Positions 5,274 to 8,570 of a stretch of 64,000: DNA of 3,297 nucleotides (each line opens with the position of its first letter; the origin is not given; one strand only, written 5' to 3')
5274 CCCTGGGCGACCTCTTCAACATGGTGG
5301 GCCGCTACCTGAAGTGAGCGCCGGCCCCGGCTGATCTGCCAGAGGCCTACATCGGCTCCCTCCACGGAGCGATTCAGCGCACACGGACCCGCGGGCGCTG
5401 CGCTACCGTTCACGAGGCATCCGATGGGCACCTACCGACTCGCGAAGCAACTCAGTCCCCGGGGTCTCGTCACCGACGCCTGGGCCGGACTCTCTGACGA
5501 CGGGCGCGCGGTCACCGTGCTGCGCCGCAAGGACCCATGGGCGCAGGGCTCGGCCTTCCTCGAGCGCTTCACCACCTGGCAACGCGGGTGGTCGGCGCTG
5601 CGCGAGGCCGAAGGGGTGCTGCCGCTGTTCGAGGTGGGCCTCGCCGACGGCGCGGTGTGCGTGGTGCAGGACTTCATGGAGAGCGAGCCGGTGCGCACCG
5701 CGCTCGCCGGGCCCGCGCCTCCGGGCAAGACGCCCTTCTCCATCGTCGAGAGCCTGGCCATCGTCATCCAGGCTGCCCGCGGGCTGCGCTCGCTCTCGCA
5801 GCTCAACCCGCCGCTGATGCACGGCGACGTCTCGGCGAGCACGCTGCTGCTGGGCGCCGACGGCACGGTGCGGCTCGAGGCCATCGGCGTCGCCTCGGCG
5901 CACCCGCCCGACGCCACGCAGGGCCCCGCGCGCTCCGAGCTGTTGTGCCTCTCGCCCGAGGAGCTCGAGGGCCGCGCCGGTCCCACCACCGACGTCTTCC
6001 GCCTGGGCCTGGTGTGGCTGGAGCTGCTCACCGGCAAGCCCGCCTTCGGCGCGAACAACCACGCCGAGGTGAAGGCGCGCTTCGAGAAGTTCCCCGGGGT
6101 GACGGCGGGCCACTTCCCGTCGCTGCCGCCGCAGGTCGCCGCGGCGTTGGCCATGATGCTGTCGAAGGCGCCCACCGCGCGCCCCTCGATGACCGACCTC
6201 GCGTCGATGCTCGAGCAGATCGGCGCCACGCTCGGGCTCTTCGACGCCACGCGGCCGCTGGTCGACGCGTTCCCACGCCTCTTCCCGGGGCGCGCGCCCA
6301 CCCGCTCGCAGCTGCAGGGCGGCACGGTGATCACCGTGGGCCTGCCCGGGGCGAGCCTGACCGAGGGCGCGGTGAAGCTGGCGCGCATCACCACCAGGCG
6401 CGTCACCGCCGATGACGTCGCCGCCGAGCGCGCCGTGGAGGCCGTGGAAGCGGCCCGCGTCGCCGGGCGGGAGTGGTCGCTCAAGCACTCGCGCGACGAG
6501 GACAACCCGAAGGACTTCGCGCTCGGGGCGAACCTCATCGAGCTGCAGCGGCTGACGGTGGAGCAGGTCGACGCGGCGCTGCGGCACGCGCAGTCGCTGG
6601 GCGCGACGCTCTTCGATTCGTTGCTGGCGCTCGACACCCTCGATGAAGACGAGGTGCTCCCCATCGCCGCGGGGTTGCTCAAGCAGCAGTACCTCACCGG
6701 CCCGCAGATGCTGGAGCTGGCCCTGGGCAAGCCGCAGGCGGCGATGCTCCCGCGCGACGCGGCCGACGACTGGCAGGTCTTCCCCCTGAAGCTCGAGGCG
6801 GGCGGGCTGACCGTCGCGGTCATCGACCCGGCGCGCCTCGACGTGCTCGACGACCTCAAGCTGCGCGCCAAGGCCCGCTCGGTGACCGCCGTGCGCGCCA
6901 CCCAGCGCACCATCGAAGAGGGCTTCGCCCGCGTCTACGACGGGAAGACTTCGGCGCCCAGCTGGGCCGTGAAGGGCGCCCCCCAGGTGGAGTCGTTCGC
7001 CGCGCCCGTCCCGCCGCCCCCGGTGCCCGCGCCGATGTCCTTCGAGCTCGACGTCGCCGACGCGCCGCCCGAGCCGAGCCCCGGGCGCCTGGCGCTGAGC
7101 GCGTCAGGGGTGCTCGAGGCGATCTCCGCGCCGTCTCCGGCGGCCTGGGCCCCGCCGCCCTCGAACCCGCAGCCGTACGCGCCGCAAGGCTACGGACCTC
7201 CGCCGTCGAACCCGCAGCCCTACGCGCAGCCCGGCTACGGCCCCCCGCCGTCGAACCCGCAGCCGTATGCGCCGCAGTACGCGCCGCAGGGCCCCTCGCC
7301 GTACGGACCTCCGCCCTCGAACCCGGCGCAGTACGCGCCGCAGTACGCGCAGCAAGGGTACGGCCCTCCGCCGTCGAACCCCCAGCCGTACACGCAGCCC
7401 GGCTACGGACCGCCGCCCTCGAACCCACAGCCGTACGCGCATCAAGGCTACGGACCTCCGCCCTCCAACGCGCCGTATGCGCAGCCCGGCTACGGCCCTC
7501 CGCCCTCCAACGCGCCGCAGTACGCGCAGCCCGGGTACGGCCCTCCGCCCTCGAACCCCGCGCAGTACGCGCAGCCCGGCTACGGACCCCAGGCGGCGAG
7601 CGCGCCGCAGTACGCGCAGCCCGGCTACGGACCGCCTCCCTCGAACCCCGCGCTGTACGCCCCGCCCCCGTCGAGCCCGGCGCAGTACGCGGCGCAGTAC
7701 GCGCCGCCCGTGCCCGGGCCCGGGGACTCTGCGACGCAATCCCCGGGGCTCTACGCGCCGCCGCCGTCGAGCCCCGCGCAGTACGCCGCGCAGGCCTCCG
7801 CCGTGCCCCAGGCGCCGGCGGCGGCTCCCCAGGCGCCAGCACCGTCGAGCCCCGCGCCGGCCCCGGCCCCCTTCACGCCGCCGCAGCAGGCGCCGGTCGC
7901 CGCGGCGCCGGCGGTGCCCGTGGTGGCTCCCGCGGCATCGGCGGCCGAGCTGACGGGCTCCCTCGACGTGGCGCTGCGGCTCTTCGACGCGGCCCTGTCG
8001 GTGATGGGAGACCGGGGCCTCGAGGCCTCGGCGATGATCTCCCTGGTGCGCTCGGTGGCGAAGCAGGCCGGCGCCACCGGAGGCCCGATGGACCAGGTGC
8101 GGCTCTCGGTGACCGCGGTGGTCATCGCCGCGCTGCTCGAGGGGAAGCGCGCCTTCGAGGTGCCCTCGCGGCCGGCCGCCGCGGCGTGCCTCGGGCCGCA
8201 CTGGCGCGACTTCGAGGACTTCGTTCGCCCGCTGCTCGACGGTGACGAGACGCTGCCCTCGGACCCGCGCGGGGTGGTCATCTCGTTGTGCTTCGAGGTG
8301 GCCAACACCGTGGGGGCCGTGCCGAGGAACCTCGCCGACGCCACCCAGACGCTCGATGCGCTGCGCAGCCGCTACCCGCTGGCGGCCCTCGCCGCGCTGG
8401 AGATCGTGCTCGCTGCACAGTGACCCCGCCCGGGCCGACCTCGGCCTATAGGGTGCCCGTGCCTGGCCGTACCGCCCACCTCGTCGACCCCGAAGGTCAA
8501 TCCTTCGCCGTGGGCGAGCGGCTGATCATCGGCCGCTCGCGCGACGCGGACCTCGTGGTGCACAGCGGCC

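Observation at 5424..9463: Kinase-like / GspE-N / 45-bp-repeat protein translationally coupled to an FHA protein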

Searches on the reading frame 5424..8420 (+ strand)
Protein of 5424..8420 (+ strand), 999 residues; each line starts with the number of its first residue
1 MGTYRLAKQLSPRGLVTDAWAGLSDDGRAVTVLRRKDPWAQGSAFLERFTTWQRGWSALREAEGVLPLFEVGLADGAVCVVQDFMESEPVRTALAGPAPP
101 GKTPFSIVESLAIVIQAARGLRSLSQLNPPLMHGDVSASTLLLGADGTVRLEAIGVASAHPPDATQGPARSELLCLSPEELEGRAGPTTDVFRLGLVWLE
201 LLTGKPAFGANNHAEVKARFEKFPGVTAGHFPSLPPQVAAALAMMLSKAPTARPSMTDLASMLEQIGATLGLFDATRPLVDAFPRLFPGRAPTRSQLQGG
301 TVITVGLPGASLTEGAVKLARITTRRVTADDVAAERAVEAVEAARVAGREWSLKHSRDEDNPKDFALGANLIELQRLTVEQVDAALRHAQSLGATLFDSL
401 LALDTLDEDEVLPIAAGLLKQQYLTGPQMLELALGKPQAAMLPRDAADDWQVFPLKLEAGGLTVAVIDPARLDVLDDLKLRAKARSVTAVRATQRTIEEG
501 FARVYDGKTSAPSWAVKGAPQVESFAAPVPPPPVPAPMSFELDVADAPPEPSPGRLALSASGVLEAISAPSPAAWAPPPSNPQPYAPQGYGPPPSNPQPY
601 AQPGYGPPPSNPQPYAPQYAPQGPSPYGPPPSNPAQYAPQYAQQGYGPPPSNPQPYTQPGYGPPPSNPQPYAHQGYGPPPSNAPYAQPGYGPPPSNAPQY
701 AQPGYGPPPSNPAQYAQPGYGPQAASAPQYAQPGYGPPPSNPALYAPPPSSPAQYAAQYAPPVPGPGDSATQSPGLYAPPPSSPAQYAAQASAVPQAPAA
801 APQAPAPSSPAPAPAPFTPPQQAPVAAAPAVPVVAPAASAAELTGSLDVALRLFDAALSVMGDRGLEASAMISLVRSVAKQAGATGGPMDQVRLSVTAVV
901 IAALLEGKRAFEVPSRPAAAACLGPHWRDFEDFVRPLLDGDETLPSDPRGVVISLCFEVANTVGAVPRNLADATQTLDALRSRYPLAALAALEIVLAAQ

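Call 7: search_protein_families(library=pfam, proteins=[window:5424-8420:+], max_evalue=0.1)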
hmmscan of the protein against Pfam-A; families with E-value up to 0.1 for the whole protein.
window:5424-8420:+ (999 aa): 3 families
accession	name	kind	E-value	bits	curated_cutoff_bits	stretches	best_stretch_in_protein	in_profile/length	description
PF05157.20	MshEN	-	9.7e-11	41.9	23.1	1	440-510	19-89/90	MshEN domain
PF07714.23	PK_Tyr_Ser-Thr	-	3.3e-10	40.1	23.1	1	64-263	62-258/258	Protein tyrosine and serine/threonine kinase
PF00069.31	Pkinase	-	3e-08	33.8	31.7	1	67-260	62-258/263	Protein kinase domain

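Call 8: search_protein_families(library=ncbifam, proteins=[window:5424-8420:+], max_evalue=0.1)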
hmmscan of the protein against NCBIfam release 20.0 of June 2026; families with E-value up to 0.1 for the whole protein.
window:5424-8420:+ (999 aa): 7 families
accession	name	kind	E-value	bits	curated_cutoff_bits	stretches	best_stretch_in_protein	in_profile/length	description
NF047741.1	antiphage_MADS6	equivalog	7.7e-12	44.5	460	1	73-266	268-460/612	methylation-associated defense system protein kinase MAD6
NF033483.0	PknB_PASTA_kin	equivalog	4.7e-07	29.2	450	1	39-267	44-266/563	Stk1 family PASTA domain-containing Ser/Thr kinase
TIGR02538.1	type_IV_pilB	equivalog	4.9e-06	25.4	675.65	1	367-511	2-142/564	type IV-A pilus assembly ATPase PilB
NF012033.0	PRK15489.1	equivalog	1.9e-05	23.1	537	1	366-509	492-631/703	glycosyl transferase family protein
NF008411.1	PRK11234.1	equivalog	0.0008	17.9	1170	1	338-511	455-623/723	cyclic di-3',5'-guanylate-activated glycosyltransferase NfrB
TIGR02533.1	type_II_gspE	equivalog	0.061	12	630.25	1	441-513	3-74/486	type II secretion system ATPase GspE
NF053729.1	c-di-GMP_motif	domain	0.077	12.8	38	0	367-412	2-47/53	cyclic di-GMP-binding domain-containing protein, MshE-related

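Call 13: find_homologous_proteins(query=window:5424-8420:+, max_evalue=0.00001)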
Query window:5424-8420:+ (999 aa): 52 proteins with E <= 0.00001 among 8000 candidates.
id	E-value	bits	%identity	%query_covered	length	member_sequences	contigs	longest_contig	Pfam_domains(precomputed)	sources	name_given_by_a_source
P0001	0.0e+0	2176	100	100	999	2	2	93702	PF07714.24,PF05157.21,PF00069.32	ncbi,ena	-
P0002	0.0e+0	1108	68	59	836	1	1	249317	PF07714.24,PF05157.21,PF00069.32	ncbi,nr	ncbi:MAG: protein kinase [Archangium sp.]|nr:protein kinase [Archangium sp.]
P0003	0.0e+0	1101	71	57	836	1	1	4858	PF07714.24,PF05157.21,PF00069.32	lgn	-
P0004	0.0e+0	1096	64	62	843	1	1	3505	PF07714.24,PF05157.21,PF00069.32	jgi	jgi:hypothetical protein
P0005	0.0e+0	1096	62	69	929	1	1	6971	PF07714.24,PF05157.21,PF00069.32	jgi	jgi:hypothetical protein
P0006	0.0e+0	1090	73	52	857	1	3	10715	PF07714.24,PF05157.21,PF00069.32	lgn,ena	-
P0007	0.0e+0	1089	68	58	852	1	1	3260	PF07714.24,PF05157.21,PF00069.32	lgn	-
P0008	0.0e+0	1072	63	64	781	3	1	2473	PF07714.24,PF05157.21,PF00069.32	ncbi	-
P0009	0.0e+0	1071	66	59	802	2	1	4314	PF07714.24,PF05157.21,PF00069.32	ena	-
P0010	0.0e+0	1070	65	62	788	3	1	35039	PF07714.24,PF05157.21,PF00069.32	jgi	jgi:hypothetical protein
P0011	0.0e+0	1068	69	54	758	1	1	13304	PF07714.24,PF05157.21,PF00069.32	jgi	jgi:hypothetical protein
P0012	0.0e+0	1062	63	64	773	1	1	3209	PF07714.24,PF05157.21,PF00069.32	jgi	-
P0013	0.0e+0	1054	70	52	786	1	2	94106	PF07714.24,PF05157.21,PF00069.32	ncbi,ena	-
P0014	0.0e+0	1033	69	52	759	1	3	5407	PF05157.21,PF00069.32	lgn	-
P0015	0.0e+0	1021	70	51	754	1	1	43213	PF07714.24,PF05157.21,PF00069.32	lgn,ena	-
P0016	0.0e+0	1019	64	59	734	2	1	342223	PF07714.24,PF05157.21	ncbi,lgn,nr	ncbi:MAG: protein kinase [Archangium sp.]|nr:protein kinase [Archangium sp.]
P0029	1.9e-204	700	52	50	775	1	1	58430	PF07714.24,PF05157.21,PF00069.32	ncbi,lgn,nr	ncbi:MAG: protein kinase [Myxococcales bacterium]|nr:protein kinase [Myxococcales bacterium]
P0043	3.4e-183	630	45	55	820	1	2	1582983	PF07714.24,PF05157.21,PF00069.32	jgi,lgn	jgi:serine/threonine protein kinase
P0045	5.0e-163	563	58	30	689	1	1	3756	PF05157.21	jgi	jgi:hypothetical protein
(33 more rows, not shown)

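Call 22: find_encoding_contigs(protein=P0001, flank=8000, max_places=2)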
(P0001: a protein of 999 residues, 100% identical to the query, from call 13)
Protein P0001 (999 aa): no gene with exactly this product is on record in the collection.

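Call 23: find_encoding_contigs(protein=P0043, flank=8000, max_places=2)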
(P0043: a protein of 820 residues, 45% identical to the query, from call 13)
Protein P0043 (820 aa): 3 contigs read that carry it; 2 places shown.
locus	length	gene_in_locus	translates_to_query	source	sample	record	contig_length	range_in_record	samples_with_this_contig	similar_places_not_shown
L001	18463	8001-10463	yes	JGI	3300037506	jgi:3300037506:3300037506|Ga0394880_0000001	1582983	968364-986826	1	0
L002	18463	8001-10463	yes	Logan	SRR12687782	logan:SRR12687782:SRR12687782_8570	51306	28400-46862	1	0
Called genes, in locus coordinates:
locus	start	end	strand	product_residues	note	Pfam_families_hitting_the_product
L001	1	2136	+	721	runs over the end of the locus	PF00069:Pkinase, PF07714:PK_Tyr_Ser-Thr, PF08308:PEGA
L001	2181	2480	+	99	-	-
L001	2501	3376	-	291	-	PF00691:OmpA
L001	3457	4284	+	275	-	PF00106:adh_short, PF08659:KR, PF13561:adh_short_C2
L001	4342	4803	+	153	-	PF09980:DUF2214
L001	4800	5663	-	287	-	PF00850:Hist_deacetyl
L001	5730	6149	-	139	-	PF04237:YjbR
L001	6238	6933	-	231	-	PF01965:DJ-1_PfpI, PF17124:ThiJ_like (weak)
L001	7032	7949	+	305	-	PF00126:HTH_1, PF03466:LysR_substrate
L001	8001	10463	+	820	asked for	PF00069:Pkinase, PF07714:PK_Tyr_Ser-Thr, PF05157:MshEN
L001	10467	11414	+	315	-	PF13539:Peptidase_M15_4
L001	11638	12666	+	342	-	PF03372:Exo_endo_phos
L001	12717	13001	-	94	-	-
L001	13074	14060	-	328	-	PF10282:Lactonase (faint), PF21783:YNCE, PF22494:choice_anch_I (faint), PF25174:Beta-prop_THOC3 (faint), PF02239:Cytochrom_D1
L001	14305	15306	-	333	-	PF00561:Abhydrolase_1, PF12697:Abhydrolase_6, PF12146:Hydrolase_4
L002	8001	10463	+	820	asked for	PF00069:Pkinase, PF07714:PK_Tyr_Ser-Thr, PF05157:MshEN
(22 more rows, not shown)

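Call 24: find_encoding_contigs(protein=P0002, flank=6000, max_places=1)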
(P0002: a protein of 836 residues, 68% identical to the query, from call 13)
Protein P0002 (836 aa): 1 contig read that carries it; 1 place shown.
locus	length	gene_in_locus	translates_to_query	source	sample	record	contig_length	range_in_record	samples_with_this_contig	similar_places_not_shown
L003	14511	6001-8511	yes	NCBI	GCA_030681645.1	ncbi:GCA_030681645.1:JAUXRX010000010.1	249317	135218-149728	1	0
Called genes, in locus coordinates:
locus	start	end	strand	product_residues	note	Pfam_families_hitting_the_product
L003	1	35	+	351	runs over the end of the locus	PF01137:RTC, PF05189:RTC_insert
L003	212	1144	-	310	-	-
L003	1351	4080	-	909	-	PF01326:PPDK_N (weak)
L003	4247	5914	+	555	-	PF00512:HisKA, PF02518:HATPase_c, PF00072:Response_reg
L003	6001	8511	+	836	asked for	PF07714:PK_Tyr_Ser-Thr, PF00069:Pkinase, PF05157:MshEN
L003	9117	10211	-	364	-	-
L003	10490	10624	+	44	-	-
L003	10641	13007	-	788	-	PF00496:SBP_bac_5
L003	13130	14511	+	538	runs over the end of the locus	-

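Call 25: find_encoding_contigs(protein=P0016, flank=6000, max_places=1)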
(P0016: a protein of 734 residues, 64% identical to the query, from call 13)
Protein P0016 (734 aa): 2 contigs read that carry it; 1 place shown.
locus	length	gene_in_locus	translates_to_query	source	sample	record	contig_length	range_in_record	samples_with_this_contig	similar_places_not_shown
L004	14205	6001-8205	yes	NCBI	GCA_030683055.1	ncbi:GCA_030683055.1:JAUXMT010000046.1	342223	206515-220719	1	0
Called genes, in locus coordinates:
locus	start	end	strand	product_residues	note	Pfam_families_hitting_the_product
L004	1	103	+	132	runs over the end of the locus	-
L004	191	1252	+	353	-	PF01137:RTC, PF05189:RTC_insert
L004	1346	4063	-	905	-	PF01326:PPDK_N (weak)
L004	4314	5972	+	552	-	PF00512:HisKA, PF02518:HATPase_c, PF00072:Response_reg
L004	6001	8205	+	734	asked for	PF07714:PK_Tyr_Ser-Thr, PF05157:MshEN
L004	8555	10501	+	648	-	PF07719:TPR_2 (faint)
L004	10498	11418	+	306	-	-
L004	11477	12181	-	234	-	-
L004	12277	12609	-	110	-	-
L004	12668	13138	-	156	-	-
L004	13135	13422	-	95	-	-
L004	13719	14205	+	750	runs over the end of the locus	PF00989:PAS (faint), PF13426:PAS_9 (weak), PF08448:PAS_4, PF13426:PAS_9 (weak), PF08447:PAS_3, PF00512:HisKA, PF02518:HATPase_c, PF00072:Response_reg, +1 more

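Call 26: find_encoding_contigs(protein=P0013, flank=6000, max_places=1)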
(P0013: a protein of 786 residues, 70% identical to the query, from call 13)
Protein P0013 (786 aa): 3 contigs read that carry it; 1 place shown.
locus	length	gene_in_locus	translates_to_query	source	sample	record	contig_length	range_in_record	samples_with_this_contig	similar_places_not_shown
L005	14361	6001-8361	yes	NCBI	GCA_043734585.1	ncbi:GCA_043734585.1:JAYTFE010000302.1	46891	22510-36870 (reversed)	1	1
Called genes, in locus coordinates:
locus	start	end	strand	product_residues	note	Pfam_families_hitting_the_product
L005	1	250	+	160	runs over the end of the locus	-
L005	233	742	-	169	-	PF04115:Ureidogly_lyase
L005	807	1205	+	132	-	-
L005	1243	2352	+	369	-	PF01137:RTC, PF05189:RTC_insert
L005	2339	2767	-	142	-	PF00583:Acetyltransf_1, PF13673:Acetyltransf_10, PF13508:Acetyltransf_7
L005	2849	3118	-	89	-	-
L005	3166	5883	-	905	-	PF01326:PPDK_N (faint)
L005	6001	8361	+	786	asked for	PF07714:PK_Tyr_Ser-Thr, PF00069:Pkinase, PF05157:MshEN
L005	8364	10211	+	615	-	PF07719:TPR_2 (faint)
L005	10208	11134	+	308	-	-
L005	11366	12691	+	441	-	PF00561:Abhydrolase_1 (faint), PF03583:LIP, PF12146:Hydrolase_4 (faint)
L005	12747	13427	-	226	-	-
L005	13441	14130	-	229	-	PF14025:DUF4241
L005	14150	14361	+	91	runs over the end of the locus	-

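Call 27: find_encoding_contigs(protein=P0029, flank=6000, max_places=1)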
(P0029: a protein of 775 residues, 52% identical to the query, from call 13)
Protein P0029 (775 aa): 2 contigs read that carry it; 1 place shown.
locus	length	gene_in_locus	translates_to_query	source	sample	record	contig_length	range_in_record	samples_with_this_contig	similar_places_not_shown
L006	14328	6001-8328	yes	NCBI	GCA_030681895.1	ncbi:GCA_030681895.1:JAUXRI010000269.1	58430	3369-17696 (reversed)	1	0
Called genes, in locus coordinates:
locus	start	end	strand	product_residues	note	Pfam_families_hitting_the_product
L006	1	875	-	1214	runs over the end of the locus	PF13428:TPR_14 (faint), PF13432:TPR_16 (faint), PF00515:TPR_1 (faint), PF07719:TPR_2 (faint), PF13181:TPR_8 (faint), PF14559:TPR_19 (weak), PF12969:DUF3857, PF01841:Transglut_core, +1 more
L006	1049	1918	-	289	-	PF03631:Virul_fac_BrkB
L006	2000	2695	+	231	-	PF00588:SpoU_methylase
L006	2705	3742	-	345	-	-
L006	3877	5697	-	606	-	PF00664:ABC_membrane (weak), PF13304:AAA_21 (faint), PF00005:ABC_tran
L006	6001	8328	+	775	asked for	PF00069:Pkinase, PF07714:PK_Tyr_Ser-Thr, PF05157:MshEN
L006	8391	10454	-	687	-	PF00072:Response_reg, PF08447:PAS_3, PF00990:GGDEF, PF00563:EAL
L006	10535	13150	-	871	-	PF02739:5_3_exonuc_N, PF01367:5_3_exonuc, PF22619:DNA_polI_exo1, PF00476:DNA_pol_A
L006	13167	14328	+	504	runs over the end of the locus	PF00072:Response_reg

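Call 33: find_related_loci(query=A1, collection=genome_contigs, flank=5000)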
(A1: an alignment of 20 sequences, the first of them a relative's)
Query A1 (999 aa) in genome_contigs; peptide patterns used: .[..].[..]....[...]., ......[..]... (x = any residue, [..] = any of these).
68 stretches matched a pattern; 21 encode a relative of the query (tblastn E <= 1e-3); 20 distinct loci.
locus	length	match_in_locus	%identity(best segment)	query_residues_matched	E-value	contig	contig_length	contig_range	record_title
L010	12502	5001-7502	70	1-997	0e+0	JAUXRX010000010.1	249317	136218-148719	MAG: Archangium sp. isolate C12_metabat.bin.17_sub C12_k141_375110, whole genome shotgun sequence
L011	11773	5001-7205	64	1-999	0e+0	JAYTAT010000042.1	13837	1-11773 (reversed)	MAG: Archangium sp. isolate GFS_13965 GFS_13965_41, whole genome shotgun sequence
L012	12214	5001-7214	62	1-999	0e+0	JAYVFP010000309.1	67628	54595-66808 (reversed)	MAG: Archangium sp. isolate GL44_UP_metabat_111 GL44_UP_metabat_111_308, whole genome shotgun sequence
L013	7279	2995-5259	67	1-997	0e+0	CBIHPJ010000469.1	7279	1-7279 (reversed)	MAG TPA_asm: uncultured Myxococcales bacterium isolate SRR18156209_binner23_Refined_20 genome assembly, contig: ERZ27336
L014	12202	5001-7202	64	1-999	0e+0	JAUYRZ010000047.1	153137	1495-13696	MAG: Archangium sp. isolate C5_metabat.bin.21 C5_k141_386434, whole genome shotgun sequence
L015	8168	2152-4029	63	1-585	0e+0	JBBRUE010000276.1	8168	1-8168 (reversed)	MAG: Myxococcales bacterium isolate La3_concoct.158 La3_concoct.158_K_774639_L_8168_cov_20.0092, whole genome shotgun se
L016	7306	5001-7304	64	1-894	0e+0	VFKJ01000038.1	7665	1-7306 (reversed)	MAG: Myxococcales bacterium isolate Bin_62_4 c_000000171378, whole genome shotgun sequence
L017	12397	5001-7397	51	1-997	3e-161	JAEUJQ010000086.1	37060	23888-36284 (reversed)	MAG: Myxococcaceae bacterium isolate new MAG-73 k141_898934, whole genome shotgun sequence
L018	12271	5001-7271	52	1-985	1e-150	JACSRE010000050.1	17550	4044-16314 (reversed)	MAG: Myxococcus sp. isolate MY1 contig-70_3803, whole genome shotgun sequence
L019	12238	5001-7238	52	17-984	3e-145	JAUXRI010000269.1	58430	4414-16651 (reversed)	MAG: Myxococcales bacterium isolate C12_maxbin.062_sub C12_k141_68449, whole genome shotgun sequence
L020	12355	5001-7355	50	1-997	6e-142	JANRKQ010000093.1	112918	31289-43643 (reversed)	MAG: Myxococcaceae bacterium isolate bins.245 k141_3401215, whole genome shotgun sequence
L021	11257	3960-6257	51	1-996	5e-138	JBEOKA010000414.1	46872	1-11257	MAG: Myxococcaceae bacterium isolate mt_II.5 NODE_153_length_46872_cov_7.139351, whole genome shotgun sequence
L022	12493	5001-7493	50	1-997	9e-138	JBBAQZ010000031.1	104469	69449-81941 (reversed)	MAG: Myxococcaceae bacterium isolate EUL_206 ctg31-EUL_206, whole genome shotgun sequence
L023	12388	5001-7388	46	1-997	1e-137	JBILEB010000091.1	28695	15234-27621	MAG: Myxococcaceae bacterium isolate ME2016-07-22_3300044628_group7_bin89 Rohwer_bin1478_scaffold_739_c1, whole genome s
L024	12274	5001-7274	51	1-985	2e-136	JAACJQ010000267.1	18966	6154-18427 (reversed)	MAG: Archangiaceae bacterium isolate LZH k87_412570, whole genome shotgun sequence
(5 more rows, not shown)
